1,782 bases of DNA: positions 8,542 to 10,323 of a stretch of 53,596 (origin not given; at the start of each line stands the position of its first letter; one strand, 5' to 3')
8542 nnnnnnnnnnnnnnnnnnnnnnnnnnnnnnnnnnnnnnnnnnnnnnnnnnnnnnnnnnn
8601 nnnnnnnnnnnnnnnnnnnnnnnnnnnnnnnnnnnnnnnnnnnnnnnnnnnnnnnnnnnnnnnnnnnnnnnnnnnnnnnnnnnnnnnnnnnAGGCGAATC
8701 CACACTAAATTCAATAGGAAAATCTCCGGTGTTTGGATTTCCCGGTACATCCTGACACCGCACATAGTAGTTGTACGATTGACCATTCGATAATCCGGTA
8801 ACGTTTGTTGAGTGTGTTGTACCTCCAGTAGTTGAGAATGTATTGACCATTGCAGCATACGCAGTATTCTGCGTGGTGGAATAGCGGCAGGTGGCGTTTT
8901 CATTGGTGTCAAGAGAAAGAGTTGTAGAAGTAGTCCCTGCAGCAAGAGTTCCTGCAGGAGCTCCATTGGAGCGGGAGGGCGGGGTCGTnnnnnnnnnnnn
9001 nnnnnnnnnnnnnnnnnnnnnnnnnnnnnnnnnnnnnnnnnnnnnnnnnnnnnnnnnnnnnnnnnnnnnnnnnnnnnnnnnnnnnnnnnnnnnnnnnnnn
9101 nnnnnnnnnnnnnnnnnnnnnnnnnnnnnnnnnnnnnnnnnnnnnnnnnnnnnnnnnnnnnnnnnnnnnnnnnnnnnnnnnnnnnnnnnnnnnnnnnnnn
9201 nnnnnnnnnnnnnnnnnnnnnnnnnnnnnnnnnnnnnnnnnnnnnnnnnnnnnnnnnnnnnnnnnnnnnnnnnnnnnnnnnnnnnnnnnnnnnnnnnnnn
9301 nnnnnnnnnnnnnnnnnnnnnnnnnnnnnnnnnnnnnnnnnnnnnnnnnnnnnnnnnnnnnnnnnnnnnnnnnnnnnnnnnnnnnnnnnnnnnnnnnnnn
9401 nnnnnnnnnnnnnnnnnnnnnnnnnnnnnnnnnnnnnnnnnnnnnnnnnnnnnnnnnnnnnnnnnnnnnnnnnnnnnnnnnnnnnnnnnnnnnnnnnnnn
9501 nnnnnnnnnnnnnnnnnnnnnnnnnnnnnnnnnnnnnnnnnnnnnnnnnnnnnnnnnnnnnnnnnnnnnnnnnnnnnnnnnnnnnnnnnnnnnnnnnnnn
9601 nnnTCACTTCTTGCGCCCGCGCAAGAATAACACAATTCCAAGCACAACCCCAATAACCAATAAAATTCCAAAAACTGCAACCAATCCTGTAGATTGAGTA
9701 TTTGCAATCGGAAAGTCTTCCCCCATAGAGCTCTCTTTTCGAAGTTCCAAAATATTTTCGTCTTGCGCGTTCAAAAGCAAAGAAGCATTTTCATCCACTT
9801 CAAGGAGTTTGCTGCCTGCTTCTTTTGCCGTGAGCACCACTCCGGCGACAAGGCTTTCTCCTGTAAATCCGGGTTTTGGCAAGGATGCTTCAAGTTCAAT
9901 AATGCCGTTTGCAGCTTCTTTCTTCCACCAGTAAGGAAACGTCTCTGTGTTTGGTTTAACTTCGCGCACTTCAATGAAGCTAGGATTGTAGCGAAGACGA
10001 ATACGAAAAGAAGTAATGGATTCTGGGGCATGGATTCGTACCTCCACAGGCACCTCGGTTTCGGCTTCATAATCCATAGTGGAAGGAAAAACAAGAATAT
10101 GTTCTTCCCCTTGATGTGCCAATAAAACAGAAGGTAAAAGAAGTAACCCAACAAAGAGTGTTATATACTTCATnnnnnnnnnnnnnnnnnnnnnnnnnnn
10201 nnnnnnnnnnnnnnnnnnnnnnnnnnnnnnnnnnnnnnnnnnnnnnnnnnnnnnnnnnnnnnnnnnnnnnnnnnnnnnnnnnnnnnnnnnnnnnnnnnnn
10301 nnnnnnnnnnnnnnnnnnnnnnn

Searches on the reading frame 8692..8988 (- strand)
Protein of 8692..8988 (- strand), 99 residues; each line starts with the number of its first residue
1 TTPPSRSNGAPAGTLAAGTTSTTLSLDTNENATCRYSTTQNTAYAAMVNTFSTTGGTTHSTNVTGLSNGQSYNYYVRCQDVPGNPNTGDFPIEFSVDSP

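Call 51: find_related_loci(query=A6, collection=genome_contigs, flank=3000)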
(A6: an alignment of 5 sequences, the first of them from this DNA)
Query A6 (99 aa) in genome_contigs; peptide patterns used: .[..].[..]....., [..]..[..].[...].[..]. (x = any residue, [..] = any of these).
210 stretches matched a pattern; 191 encode a relative of the query (tblastn E <= 1e-3); the best 80 are kept; 77 distinct loci.
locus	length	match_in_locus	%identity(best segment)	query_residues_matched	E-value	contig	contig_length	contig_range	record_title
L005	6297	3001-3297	68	1-99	4e-41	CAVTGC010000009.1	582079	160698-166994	MAG: uncultured Candidatus Rokubacteria bacterium isolate MFD09212.bin.1.136 genome assembly, contig: contig_31040, whol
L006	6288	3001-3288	73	1-96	1e-40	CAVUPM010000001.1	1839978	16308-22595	MAG: uncultured Candidatus Rokubacteria bacterium isolate MFD06229.bin.2.170 genome assembly, contig: contig_11623, whol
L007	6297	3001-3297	71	1-99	3e-40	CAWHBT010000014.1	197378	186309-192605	MAG: uncultured beta proteobacterium isolate MFD00962.bin.2.166 genome assembly, contig: contig_51496, whole genome shot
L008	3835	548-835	71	1-96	2e-40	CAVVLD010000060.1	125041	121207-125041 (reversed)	MAG: uncultured Solibacteraceae bacterium isolate MFD06435.bin.2.59 genome assembly, contig: contig_20877, whole genome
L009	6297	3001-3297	68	1-99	2e-39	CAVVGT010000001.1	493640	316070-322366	MAG: uncultured beta proteobacterium isolate MFD02242.bin.1.156 genome assembly, contig: contig_11993, whole genome shot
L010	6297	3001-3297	70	1-99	5e-40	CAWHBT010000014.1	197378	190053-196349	MAG: uncultured beta proteobacterium isolate MFD00962.bin.2.166 genome assembly, contig: contig_51496, whole genome shot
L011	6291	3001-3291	78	2-98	1e-39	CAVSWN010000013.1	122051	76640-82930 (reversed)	MAG: uncultured Acidobacteriota bacterium isolate MFD09212.bin.2.212 genome assembly, contig: contig_23661, whole genome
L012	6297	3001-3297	68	1-99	4e-39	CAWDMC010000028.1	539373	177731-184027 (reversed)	MAG: uncultured Acidobacteriota bacterium isolate MFD04944.bin.1.7 genome assembly, contig: contig_9841, whole genome sh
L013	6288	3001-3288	70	1-96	3e-39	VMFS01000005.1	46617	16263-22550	MAG: Parcubacteria group bacterium Gr01-1014_30 G01um101430_scaffold_234, whole genome shotgun sequence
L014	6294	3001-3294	69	1-98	2e-39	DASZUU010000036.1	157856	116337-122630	MAG TPA_asm: Alloacidobacterium sp. isolate SMAG_U6113 k141_462828, whole genome shotgun sequence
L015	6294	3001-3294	68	1-98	3e-39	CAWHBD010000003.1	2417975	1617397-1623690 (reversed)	MAG: uncultured Candidatus Rokubacteria bacterium isolate MFD02840.bin.3.55 genome assembly, contig: contig_32758, whole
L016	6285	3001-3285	67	1-95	8e-39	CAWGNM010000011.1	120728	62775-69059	MAG: uncultured Acidobacteriota bacterium isolate MFD00991.bin.2.75 genome assembly, contig: contig_23363, whole genome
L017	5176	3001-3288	69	1-96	7e-39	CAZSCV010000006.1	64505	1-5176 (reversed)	MAG TPA_asm: uncultured Bdellovibrionales bacterium isolate binchicken_co191_89 genome assembly, contig: NODE_453_length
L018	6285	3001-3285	67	1-95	9e-39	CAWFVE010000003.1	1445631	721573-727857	MAG: uncultured Acidobacteriota bacterium isolate MFD05377.bin.2.119 genome assembly, contig: contig_18657, whole genome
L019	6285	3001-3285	68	1-95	1e-38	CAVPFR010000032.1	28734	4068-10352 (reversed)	MAG: uncultured Acidobacteriota bacterium isolate MFD10064.bin.2.48 genome assembly, contig: contig_32569, whole genome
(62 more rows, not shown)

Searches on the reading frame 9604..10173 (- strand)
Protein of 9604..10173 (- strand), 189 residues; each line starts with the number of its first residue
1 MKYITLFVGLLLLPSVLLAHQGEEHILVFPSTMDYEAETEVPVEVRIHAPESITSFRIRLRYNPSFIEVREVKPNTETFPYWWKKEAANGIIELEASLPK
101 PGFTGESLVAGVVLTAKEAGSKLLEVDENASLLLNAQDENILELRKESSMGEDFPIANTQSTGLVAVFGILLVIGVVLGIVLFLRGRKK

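Call 3: search_protein_families(library=pfam, proteins=[window:9604-10173:-], max_evalue=1)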
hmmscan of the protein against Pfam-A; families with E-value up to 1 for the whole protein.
window:9604-10173:- (189 aa): 2 families
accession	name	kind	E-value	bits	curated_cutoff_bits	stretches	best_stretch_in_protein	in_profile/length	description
PF00963.24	Cohesin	-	0.0019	18.8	24.1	1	38-122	13-107/139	Cohesin domain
PF13273.12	DUF4064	-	0.055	14.1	32.1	1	137-187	32-82/102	Protein of unknown function (DUF4064)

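Call 56: search_protein_families(library=ncbifam, proteins=[window:9604-10173:-], max_evalue=0.01)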
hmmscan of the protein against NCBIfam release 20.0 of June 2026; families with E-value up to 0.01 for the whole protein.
window:9604-10173:- (189 aa): 0 families
